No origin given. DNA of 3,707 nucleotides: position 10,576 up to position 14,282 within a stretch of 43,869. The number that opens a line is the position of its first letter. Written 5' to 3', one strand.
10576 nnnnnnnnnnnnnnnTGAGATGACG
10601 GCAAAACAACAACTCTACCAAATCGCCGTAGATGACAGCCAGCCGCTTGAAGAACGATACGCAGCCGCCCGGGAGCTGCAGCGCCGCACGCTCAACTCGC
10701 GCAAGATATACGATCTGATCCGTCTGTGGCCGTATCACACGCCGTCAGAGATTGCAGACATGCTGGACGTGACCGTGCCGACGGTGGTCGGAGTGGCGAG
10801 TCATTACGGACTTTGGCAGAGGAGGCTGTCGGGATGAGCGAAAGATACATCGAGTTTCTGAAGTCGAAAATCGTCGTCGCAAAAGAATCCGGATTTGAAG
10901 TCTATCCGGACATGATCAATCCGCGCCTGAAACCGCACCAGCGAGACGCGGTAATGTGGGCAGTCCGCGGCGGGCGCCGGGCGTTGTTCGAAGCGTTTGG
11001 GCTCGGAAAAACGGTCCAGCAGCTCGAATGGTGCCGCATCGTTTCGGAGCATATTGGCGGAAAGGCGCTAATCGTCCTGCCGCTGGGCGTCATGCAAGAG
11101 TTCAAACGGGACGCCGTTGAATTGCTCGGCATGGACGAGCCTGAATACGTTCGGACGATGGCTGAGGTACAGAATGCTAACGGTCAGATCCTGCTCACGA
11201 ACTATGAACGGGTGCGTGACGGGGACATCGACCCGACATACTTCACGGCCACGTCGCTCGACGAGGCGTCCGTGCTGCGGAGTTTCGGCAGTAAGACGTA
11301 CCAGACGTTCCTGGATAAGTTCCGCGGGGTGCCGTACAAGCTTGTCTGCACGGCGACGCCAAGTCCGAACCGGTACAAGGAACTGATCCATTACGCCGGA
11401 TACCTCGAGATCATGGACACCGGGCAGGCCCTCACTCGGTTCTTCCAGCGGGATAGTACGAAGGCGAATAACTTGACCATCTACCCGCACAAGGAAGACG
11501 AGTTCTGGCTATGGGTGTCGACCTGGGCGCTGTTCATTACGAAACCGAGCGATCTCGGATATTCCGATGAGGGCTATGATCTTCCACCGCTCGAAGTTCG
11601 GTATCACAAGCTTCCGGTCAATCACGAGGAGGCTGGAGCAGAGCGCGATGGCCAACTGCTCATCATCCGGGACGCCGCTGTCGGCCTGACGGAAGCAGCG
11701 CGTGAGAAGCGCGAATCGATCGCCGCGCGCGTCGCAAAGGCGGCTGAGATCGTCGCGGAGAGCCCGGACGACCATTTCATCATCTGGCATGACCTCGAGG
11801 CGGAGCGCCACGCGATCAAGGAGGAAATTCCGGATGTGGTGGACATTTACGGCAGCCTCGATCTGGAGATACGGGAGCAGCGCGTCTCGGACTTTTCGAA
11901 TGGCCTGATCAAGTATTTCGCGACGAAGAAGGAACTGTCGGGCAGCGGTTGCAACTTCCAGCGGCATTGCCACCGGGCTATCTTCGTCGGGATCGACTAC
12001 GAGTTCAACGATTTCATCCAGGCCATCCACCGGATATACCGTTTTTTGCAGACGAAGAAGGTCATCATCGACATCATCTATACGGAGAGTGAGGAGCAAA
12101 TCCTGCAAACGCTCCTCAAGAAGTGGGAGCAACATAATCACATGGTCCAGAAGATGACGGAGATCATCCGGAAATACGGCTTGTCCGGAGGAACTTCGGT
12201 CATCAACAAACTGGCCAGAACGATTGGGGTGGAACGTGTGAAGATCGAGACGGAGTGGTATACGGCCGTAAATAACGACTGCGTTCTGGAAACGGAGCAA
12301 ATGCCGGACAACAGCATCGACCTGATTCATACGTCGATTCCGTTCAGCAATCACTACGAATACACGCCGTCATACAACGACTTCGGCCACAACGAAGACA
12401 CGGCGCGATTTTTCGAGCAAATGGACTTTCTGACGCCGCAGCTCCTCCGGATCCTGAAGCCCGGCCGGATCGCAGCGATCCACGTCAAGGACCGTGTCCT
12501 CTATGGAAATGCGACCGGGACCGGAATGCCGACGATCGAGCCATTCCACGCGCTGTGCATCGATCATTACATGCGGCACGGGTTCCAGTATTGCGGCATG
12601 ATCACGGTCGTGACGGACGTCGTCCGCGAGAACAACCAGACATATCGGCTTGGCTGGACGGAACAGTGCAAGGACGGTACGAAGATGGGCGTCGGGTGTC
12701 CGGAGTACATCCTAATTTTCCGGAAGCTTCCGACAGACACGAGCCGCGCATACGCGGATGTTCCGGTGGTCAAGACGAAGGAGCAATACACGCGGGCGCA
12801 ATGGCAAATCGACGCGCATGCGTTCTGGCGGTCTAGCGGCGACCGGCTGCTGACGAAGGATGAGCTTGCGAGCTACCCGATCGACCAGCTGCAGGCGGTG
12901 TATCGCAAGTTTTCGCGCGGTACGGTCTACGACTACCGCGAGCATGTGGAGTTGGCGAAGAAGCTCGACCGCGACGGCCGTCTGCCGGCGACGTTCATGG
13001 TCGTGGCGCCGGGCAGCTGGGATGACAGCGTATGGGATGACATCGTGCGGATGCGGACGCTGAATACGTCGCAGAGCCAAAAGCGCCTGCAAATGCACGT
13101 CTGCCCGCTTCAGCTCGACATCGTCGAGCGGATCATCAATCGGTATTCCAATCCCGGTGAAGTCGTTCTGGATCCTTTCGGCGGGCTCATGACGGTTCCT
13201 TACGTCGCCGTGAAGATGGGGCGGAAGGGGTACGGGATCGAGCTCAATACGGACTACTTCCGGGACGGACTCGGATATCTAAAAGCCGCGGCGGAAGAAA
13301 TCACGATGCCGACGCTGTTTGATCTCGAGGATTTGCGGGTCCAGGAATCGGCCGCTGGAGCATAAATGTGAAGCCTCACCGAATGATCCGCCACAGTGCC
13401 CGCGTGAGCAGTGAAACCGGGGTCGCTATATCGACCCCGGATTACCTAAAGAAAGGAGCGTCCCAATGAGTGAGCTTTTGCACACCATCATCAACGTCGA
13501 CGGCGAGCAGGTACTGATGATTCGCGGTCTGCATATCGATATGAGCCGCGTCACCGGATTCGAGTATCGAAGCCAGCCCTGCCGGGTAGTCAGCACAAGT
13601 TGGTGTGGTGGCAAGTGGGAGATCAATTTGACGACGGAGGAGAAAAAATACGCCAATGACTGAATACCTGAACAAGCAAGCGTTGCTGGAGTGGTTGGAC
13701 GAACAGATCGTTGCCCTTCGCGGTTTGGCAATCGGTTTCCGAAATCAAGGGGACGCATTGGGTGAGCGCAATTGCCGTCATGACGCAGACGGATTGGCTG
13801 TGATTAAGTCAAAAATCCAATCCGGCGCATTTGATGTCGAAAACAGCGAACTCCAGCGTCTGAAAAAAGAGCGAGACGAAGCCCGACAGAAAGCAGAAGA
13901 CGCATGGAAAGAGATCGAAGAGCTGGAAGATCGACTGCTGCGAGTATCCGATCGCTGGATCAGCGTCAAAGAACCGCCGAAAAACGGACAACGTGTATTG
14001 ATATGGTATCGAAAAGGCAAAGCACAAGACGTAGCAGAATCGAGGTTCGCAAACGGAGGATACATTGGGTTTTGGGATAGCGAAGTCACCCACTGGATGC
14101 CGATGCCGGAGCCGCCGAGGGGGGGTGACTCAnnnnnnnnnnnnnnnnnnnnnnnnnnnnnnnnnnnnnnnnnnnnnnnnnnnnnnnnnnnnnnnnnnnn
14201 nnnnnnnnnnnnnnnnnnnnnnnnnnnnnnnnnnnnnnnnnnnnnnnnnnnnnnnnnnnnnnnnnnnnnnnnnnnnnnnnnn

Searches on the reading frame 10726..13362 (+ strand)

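Call 76: search_protein_families(library=pfam, proteins=[window:10726-13362:+], max_evalue=0.001)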
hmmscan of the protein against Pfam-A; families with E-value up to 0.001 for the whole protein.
window:10726-13362:+ (879 aa): 2 families
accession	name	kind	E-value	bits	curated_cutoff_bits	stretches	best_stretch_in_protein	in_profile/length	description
PF01555.25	N6_N4_Mtase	-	3.1e-16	60.4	26.7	1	531-846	1-217/221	DNA methylase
PF00176.29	SNF2-rel_dom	-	1.3e-05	24.9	24.9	1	71-222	1-173/290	SNF2-related domain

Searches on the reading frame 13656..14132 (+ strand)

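Call 77: search_protein_families(library=pfam, proteins=[window:13656-14132:+], max_evalue=0.001)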
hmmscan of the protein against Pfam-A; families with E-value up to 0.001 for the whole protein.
window:13656-14132:+ (159 aa): 2 families
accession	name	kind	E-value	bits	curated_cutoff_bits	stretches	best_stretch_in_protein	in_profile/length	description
PF04448.17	DUF551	-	5.9e-10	40.3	22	1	101-154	2-67/68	Protein of unknown function (DUF551)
PF14197.11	Cep57_CLD_2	-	0.00026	21.5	27.1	1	61-94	21-54/67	Centrosome localisation domain of PPC89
